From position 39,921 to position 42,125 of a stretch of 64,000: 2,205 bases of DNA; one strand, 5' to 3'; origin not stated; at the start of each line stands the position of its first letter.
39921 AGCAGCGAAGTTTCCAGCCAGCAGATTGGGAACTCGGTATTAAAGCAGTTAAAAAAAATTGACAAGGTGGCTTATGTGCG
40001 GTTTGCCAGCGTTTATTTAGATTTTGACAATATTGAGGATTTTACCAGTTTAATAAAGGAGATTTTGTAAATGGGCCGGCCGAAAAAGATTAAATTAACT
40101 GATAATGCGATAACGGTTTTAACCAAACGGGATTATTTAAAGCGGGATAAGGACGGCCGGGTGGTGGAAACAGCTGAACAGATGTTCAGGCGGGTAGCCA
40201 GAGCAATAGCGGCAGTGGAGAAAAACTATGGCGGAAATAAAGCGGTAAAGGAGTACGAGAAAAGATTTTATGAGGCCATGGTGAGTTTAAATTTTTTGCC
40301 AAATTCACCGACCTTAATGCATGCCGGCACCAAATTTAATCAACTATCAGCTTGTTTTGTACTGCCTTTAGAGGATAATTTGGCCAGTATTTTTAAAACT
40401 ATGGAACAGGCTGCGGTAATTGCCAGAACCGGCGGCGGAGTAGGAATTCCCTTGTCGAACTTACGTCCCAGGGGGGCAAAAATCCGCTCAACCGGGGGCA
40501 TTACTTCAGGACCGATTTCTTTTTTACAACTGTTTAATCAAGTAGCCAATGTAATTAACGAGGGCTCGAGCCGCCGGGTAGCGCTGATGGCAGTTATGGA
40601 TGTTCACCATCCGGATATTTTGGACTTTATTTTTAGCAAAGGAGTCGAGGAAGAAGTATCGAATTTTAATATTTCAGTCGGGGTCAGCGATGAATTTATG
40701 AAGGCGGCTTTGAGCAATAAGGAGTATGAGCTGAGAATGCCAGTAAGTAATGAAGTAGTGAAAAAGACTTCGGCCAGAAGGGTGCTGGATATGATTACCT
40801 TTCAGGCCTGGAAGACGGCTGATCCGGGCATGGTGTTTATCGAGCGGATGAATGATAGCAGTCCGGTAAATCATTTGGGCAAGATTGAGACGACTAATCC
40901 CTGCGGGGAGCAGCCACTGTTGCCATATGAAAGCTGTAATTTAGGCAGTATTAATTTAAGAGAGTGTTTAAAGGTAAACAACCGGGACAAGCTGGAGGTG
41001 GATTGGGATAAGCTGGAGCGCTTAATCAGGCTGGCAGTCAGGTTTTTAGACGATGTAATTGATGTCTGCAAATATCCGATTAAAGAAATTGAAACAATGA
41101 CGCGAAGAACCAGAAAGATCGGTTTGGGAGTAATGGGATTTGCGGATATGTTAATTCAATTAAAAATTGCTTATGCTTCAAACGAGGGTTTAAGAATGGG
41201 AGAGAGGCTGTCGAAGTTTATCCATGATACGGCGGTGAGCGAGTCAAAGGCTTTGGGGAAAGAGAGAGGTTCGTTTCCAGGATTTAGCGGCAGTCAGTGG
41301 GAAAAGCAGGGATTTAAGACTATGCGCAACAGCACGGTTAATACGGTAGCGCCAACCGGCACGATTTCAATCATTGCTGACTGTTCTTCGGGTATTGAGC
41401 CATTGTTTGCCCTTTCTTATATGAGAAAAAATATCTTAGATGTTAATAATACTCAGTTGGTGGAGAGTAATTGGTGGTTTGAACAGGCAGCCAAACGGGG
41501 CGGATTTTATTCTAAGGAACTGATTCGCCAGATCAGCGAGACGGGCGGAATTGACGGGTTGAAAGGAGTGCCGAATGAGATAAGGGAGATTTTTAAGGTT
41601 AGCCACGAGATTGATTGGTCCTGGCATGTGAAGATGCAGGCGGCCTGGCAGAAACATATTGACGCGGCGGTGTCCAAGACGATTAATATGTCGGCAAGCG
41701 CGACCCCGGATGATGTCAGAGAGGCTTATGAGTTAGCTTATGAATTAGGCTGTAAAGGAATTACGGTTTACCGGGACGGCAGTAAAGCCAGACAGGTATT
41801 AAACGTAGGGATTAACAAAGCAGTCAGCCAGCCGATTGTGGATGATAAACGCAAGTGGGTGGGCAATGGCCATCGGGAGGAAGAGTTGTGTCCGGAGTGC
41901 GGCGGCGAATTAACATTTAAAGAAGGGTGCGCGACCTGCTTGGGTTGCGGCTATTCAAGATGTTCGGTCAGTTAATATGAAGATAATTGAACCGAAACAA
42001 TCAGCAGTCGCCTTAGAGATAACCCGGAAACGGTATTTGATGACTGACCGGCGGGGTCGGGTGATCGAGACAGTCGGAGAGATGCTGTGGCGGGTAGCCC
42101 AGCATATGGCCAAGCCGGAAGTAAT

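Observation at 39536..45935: nrdR autoregulated by two phased NrdR boxes, with three tandem class II (B12-dependent) RNR paralogs in one tightly coupled operon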

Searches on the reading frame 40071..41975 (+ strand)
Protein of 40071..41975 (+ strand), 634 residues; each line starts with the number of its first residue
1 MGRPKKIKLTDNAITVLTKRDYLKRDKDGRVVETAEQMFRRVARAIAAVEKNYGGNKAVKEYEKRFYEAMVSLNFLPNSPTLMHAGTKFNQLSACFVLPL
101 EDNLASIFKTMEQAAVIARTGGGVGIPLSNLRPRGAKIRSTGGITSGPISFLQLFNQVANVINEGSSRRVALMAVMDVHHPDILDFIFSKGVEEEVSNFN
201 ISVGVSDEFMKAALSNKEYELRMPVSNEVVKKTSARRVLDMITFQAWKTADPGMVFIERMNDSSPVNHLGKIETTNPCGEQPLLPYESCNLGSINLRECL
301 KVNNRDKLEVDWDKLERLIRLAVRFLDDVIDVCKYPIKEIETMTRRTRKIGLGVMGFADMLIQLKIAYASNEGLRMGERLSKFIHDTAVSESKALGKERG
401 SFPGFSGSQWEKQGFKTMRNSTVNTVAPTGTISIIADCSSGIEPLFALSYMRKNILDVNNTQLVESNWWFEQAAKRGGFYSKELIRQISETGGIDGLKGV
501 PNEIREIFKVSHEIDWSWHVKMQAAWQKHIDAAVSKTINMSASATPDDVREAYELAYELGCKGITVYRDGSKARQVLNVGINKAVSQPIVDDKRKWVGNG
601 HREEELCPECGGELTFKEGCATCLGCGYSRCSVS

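Call 3: search_protein_families(library=pfam, proteins=[window:40071-41975:+], max_evalue=0.01)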
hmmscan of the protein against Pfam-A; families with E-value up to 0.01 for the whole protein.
window:40071-41975:+ (634 aa): 3 families
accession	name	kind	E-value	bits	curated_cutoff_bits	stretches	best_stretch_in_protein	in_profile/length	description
PF02867.20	Ribonuc_red_lgC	-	1.9e-129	433.1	23.9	1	93-567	1-523/523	Ribonucleotide reductase, barrel domain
PF00317.26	Ribonuc_red_lgN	-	4.1e-24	84.9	28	1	8-88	2-75/77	Ribonucleotide reductase, all-alpha domain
PF21995.1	RNR-II_ins_dom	-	0.0005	20.7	27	1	126-162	71-107/107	B12-dependent ribonucleotide reductase, insertion domain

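Call 4: search_protein_families(library=ncbifam, proteins=[window:40071-41975:+], max_evalue=0.001)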
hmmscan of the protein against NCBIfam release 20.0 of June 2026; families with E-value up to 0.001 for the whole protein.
window:40071-41975:+ (634 aa): 21 families
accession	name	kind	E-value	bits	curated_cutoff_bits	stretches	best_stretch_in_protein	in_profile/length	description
NF006417.0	PRK08665.1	equivalog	2e-260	866.3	961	2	5-586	8-582/759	vitamin B12-dependent ribonucleotide reductase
NF005010.0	PRK06406.1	subfamily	1.5e-219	731.1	1125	2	58-584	215-732/771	vitamin B12-dependent ribonucleotide reductase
TIGR02504.1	NrdJ_Z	equivalog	1.8e-205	684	399.95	1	17-577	5-606/606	adenosylcobalamin-dependent ribonucleoside-diphosphate reductase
NF006207.0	PRK08332.1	equivalog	6.1e-117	391.7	2400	4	417-583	1405-1568/1684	vitamin B12-dependent ribonucleotide reductase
NF005122.0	PRK06556.1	equivalog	3.5e-103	346.1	859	3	197-406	286-491/960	vitamin B12-dependent ribonucleotide reductase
TIGR02506.1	NrdE_NrdA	equivalog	2.7e-101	339.9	341.05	2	14-412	4-429/616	ribonucleoside-diphosphate reductase subunit alpha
NF005991.0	PRK08115.1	equivalog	1.4e-92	311.1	854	4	229-411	429-609/858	vitamin B12-dependent ribonucleotide reductase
NF006577.0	PRK09102.1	equivalog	4.8e-79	266.2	620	1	8-575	24-575/604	ribonucleoside-diphosphate reductase subunit alpha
NF005544.0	PRK07207.1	equivalog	8.8e-79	265.4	965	3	231-412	541-722/965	ribonucleoside-diphosphate reductase subunit alpha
NF005401.0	PRK06948.1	subfamily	3e-76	257.4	906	1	34-576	32-589/604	ribonucleotide reductase-like protein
NF005101.0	PRK06539.1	equivalog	3.6e-76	256.8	988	3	229-412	392-574/822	ribonucleoside-diphosphate reductase subunit alpha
NF005736.0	PRK07562.1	equivalog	4.8e-72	243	1737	4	198-406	396-601/1222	vitamin B12-dependent ribonucleotide reductase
NF009029.0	PRK12365.1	equivalog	1.4e-67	228.6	1350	3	228-412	621-804/1046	ribonucleoside-diphosphate reductase subunit alpha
NF005483.0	PRK07088.1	equivalog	1.1e-63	215.6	1214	2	12-231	161-379/764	ribonucleoside-diphosphate reductase subunit alpha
NF006665.0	PRK09209.1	equivalog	7.5e-58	196.4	1057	2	8-225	155-371/761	ribonucleoside-diphosphate reductase subunit alpha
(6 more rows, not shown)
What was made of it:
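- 40071..41975 (+): nrdJ paralog J1 (634 aa), predicted diphosphate-type class II RNR. TIGR02504 684 bits (call 4).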

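Call 6: search_solved_structures(query=window:40071-41975:+, show_alignments=1, max_evalue=1e-20)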
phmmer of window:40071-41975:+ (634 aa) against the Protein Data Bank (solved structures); distinct sequences matched with E-value up to 1e-20: 18.
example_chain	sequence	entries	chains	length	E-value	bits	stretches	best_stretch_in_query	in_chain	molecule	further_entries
1xjk_A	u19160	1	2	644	9.7e-111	374.5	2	87-410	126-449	ribonucleotide reductase, B12-dependent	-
1xje_A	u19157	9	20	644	1.6e-110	373.8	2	87-410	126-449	ribonucleotide reductase, B12-dependent | Ribonucleoside-diphosphate reductase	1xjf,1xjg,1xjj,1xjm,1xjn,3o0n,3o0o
5im3_A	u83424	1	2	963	1.3e-56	195.7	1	236-415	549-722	Ribonucleoside-diphosphate reductase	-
7agj_A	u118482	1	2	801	6.2e-54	186.9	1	10-221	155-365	Ribonucleoside-diphosphate reductase subunit alpha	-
7b9q_A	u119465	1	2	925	7.4e-51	176.7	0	197-408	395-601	Vitamin B12-dependent ribonucleotide reductase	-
7b9p_A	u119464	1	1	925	8.3e-51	176.5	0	197-408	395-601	Vitamin B12-dependent ribonucleotide reductase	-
6l3r_A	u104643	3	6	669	6.3e-44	153.8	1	28-224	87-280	Ribonucleoside-diphosphate reductase large subunit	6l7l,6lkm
2wgh_A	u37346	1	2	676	6.6e-44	153.8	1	28-224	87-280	RIBONUCLEOSIDE-DIPHOSPHATE REDUCTASE LARGE SUBUNIT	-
3hnc_A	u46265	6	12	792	9.6e-44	153.2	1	28-224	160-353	Ribonucleoside-diphosphate reductase large subunit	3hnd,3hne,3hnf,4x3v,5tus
5d1y_A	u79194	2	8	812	1.1e-43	153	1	28-224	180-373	Ribonucleoside-diphosphate reductase large subunit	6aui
1zyz_A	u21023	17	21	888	6.6e-42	147.1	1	20-226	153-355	Ribonucleoside-diphosphate reductase large chain 1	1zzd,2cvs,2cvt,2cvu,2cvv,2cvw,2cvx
3tb9_A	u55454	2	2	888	1.7e-41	145.8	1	20-226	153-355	Ribonucleoside-diphosphate reductase large chain 1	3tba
3s8a_A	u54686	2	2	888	4.2e-41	144.5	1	20-226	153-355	Ribonucleoside-diphosphate reductase large chain 1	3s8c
6dqw_A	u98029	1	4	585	3.2e-30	108.6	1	66-577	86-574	Ribonucleoside-diphosphate reductase, alpha chain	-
6dqx_A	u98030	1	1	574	1e-29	106.9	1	58-580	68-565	Ribonucleoside-diphosphate reductase, alpha chain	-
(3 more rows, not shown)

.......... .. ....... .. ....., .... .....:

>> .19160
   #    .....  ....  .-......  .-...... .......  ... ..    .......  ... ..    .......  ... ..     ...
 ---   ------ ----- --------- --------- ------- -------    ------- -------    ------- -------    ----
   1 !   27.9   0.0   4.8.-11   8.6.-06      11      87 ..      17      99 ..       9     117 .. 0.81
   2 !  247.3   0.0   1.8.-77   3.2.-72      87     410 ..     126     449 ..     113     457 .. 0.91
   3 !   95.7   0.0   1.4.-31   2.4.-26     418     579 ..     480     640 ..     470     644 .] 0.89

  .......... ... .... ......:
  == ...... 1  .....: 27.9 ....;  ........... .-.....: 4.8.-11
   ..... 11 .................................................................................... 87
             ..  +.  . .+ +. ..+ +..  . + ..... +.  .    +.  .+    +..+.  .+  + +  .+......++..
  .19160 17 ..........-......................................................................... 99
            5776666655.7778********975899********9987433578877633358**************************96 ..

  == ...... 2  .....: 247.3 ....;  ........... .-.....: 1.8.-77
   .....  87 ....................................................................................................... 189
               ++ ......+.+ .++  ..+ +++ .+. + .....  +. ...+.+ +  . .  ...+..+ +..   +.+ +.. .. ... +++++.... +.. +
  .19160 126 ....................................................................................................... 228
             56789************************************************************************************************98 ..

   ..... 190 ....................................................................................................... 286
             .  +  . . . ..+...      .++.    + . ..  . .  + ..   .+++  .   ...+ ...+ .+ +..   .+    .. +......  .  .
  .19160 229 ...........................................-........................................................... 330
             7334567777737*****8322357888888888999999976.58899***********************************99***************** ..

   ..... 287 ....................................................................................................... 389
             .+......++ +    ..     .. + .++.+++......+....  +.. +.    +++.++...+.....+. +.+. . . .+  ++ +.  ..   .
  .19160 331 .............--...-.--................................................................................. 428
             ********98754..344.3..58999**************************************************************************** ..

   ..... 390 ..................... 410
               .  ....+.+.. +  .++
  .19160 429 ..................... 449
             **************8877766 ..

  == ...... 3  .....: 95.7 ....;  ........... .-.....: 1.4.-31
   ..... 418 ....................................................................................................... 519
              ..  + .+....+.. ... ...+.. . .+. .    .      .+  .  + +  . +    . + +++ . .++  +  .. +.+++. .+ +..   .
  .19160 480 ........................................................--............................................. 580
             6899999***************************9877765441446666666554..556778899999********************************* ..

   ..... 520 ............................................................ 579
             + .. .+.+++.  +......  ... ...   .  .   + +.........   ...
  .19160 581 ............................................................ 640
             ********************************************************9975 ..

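Call 35: find_homologous_proteins(query=window:40071-41975:+, max_evalue=1e-50)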
Query window:40071-41975:+ (634 aa): 8000 proteins with E <= 1e-50 among 8000 candidates; the best 120 are listed.
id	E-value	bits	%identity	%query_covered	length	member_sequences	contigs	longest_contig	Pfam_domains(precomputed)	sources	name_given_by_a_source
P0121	0.0e+0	1448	100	100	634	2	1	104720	PF02867.21,PF00317.27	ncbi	ncbi:MAG: adenosylcobalamin-dependent ribonucleoside-diphosphate reductase [Candidatus Beckwithbacte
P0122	0.0e+0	1237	84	99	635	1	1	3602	PF02867.21,PF00317.27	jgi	-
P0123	0.0e+0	1228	84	99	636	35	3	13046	PF02867.21,PF00317.27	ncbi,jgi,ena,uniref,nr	ncbi:ribonucleoside-diphosphate reductase, adenosylcobalamin-dependent [Candidatus Beckwithbacteria 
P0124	0.0e+0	1208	85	97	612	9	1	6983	PF02867.21,PF00317.27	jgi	-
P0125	0.0e+0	1206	82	99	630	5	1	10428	PF02867.21,PF00317.27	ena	-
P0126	0.0e+0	1203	83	99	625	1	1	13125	PF02867.21,PF00317.27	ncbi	-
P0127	0.0e+0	1203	82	99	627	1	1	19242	PF02867.21,PF00317.27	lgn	-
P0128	0.0e+0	1202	83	100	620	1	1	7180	PF02867.21,PF00317.27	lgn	-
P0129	0.0e+0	1200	82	99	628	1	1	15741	PF02867.21,PF00317.27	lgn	-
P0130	0.0e+0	1183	81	99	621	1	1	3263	PF02867.21,PF00317.27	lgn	-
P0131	0.0e+0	1182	80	99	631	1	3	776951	PF02867.21,PF00317.27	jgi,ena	-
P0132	0.0e+0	1175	81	99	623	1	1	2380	PF02867.21,PF00317.27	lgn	-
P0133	0.0e+0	1167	80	100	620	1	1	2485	PF02867.21,PF00317.27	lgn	-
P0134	0.0e+0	1152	79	99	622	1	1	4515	PF02867.21,PF00317.27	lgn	-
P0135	0.0e+0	1151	80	99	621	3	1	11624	PF02867.21,PF00317.27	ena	-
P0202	2.0e-217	742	53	99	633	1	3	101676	PF02867.21,PF00317.27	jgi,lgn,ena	-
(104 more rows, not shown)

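Call 48: find_encoding_contigs(protein=P0121, flank=1000, max_places=2)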
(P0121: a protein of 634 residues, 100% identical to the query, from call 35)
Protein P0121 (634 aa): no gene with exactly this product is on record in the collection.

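Call 52: find_encoding_contigs(protein=P0202, flank=8000, max_places=1)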
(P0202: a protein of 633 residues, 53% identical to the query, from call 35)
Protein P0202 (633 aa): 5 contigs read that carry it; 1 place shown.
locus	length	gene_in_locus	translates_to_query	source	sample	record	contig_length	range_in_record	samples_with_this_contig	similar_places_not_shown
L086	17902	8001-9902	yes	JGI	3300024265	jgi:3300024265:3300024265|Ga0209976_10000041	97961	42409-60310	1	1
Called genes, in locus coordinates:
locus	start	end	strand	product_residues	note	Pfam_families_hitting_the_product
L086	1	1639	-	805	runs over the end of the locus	PF00912:Transgly, PF00905:Transpeptidase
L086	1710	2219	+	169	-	-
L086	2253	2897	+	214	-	PF13189:Cytidylate_kin2, PF13238:AAA_18 (weak), PF13207:AAA_17 (weak)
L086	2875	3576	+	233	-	PF02517:Rce1-like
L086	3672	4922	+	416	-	PF01546:Peptidase_M20, PF07687:M20_dimer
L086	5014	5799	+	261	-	PF18915:DUF5667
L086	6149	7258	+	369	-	-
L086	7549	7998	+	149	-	PF22811:Zn_ribbon_NrdR, PF03477:ATP-cone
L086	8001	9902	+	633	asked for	PF00317:Ribonuc_red_lgN, PF02867:Ribonuc_red_lgC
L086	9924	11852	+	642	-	PF00317:Ribonuc_red_lgN, PF02867:Ribonuc_red_lgC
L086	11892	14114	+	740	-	PF03477:ATP-cone, PF00317:Ribonuc_red_lgN, PF02867:Ribonuc_red_lgC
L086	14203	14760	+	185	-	-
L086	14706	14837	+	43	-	-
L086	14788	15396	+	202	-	PF02545:Maf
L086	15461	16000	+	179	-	PF02572:CobA_CobO_BtuR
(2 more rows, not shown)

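Call 74: predict_structure(alignment_id=A3)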
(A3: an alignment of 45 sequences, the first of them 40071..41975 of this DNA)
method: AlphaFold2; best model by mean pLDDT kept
length: 634 residues; sequences in the alignment: 45
mean_pLDDT: 85.3   pTM: 0.85
mean pLDDT of the five models: 85.3, 85.2, 83.8, 83.5, 82.9
residues with pLDDT >= 90: 351; 70-90: 197; 50-70: 44; < 50: 42
segments of 3 or more residues with pLDDT < 50: 1-4, 452-460, 576-601
pLDDT, mean of each block of 10 residues (from residue 1): 62 82 88 94 97 96 98 94 89 90 89 87 89 76 70 87 74 93 90 71 96 96 90 94 91 93 94 89 93 95 95 98 98 94 96 95 96 97 98 97 97 97 81 87 81 47 70 90 82 80 91 91 94 84 91 97 87 52 35 31 62 72 74 57
secondary structure, 60 per line:
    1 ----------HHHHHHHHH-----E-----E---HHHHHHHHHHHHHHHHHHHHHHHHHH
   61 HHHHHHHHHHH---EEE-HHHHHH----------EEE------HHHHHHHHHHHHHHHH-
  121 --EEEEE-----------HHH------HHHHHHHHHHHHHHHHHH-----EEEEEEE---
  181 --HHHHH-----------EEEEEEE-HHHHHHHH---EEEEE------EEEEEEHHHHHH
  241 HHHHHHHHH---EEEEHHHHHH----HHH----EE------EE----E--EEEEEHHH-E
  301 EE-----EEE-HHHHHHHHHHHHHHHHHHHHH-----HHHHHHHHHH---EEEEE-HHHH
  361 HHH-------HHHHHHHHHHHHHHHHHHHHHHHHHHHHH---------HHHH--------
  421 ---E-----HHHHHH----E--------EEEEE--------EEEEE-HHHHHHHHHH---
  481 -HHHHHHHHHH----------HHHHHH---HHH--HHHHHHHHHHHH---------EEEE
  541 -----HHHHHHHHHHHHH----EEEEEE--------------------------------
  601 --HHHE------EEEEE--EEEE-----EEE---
elements in order: H11-19 H35-71 E75-77 H79-84 E95-97 H104-119 E123-127 H148-165 E171-177 H183-187 E199-205 H207-214 E218-222 E229-234 H235-249 E253-256 H257-262 E291-295 E300-302 E308-310 H312-332 H338-347 E351-355 H357-363 H371-399 H409-412 H430-435 E449-453 E462-466 H468-477 H482-491 H502-507 H516-527 E537-540 H546-558 E563-568 E613-617 E620-623 E629-631

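Call 76: fold_search(model_id=the predicted structure, library=pdb)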
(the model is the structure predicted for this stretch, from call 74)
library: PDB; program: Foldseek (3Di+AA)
matches with E <= 10: 1064; with E <= 0.001: 148
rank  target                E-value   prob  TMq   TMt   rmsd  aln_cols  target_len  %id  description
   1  1xje_A                3.4e-52  1.00  0.83  0.84   2.9       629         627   37  Structural mechanism of allosteric substrate specificity in a ribonucleotide reductase: dTTP-GDP complex (released 2005-10-11)
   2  1xje_B                1.3e-51  1.00  0.81  0.83   2.9       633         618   37  Structural mechanism of allosteric substrate specificity in a ribonucleotide reductase: dTTP-GDP complex (released 2005-10-11)
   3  3o0q_A                4.0e-51  1.00  0.81  0.83   2.8       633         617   37  Thermotoga maritima Ribonucleotide Reductase, NrdJ, in complex with dTTP, GDP and Adenosine (released 2010-07-28)
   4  1xjj_A                5.5e-51  1.00  0.81  0.83   2.9       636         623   36  Structural mechanism of allosteric substrate specificity in a ribonucleotide reductase: dGTP complex (released 2005-12-20)
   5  3o0q_B                1.0e-50  1.00  0.82  0.84   2.6       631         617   36  Thermotoga maritima Ribonucleotide Reductase, NrdJ, in complex with dTTP, GDP and Adenosine (released 2010-07-28)
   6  1xjm_A                2.0e-50  1.00  0.83  0.84   2.8       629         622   36  Structural mechanism of allosteric substrate specificity in a ribonucleotide reductase: dTTP complex (released 2005-12-20)
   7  3o0n_B                3.1e-50  1.00  0.82  0.85   2.6       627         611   36  Thermotoga maritima Ribonucleotide Reductase, NrdJ, in complex with dTTP and Adenosylcobalamin (released 2010-07-28)
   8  1xjn_B                6.6e-50  1.00  0.81  0.84   2.6       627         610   36  Structural mechanism of allosteric substrate specificity in a ribonucleotide reductase: dATP-CDP complex (released 2005-12-06)
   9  3o0o_A                7.7e-50  1.00  0.80  0.83   3.1       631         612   36  Thermotoga maritima Ribonucleotide Reductase, NrdJ, in complex with dTTP, GDP and Adenosylcobalamin (released 2010-07-28)
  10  1xjk_A                1.4e-49  1.00  0.82  0.83   2.9       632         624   36  Structural mechanism of allosteric substrate specificity in a ribonucleotide reductase: dGTP-ADP complex (released 2005-11-22)
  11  1xjn_C                3.0e-49  1.00  0.81  0.84   2.7       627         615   35  Structural mechanism of allosteric substrate specificity in a ribonucleotide reductase: dATP-CDP complex (released 2005-12-06)
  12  1xjg_B                6.3e-49  1.00  0.80  0.83   2.8       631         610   36  Structural mechanism of allosteric substrate specificity in a ribonucleotide reductase: dATP-UDP complex (released 2005-12-20)
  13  1xjf_B                1.7e-48  1.00  0.81  0.84   2.7       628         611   36  Structural mechanism of allosteric substrate specificity in a ribonucleotide reductase: dATP complex (released 2005-12-20)
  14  1xjj_B                1.9e-48  1.00  0.82  0.85   2.5       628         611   36  Structural mechanism of allosteric substrate specificity in a ribonucleotide reductase: dGTP complex (released 2005-12-20)
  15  1xjn_D                1.9e-48  1.00  0.80  0.84   2.5       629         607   36  Structural mechanism of allosteric substrate specificity in a ribonucleotide reductase: dATP-CDP complex (released 2005-12-06)
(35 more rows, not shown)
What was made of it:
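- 40071..41975 (+): The AF2 model (pLDDT 85) matches T. maritima NrdJ 1xje with TM-score 0.83 (calls 74, 76).
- On Class II (adenosylcobalamin-dependent) RNR, T. maritima-type NrdJ: The best PDB matches are the T. maritima NrdJ chains, with TM-score 0.83 (calls 74, 76).
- Closest known: Thermotoga maritima NrdJ. Same: Same fold: the J1 model has TM-score 0.83 and about 37% identity (calls 6, 76).
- The J1 model matches 1xje with TM-score 0.83 (calls 74, 76).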
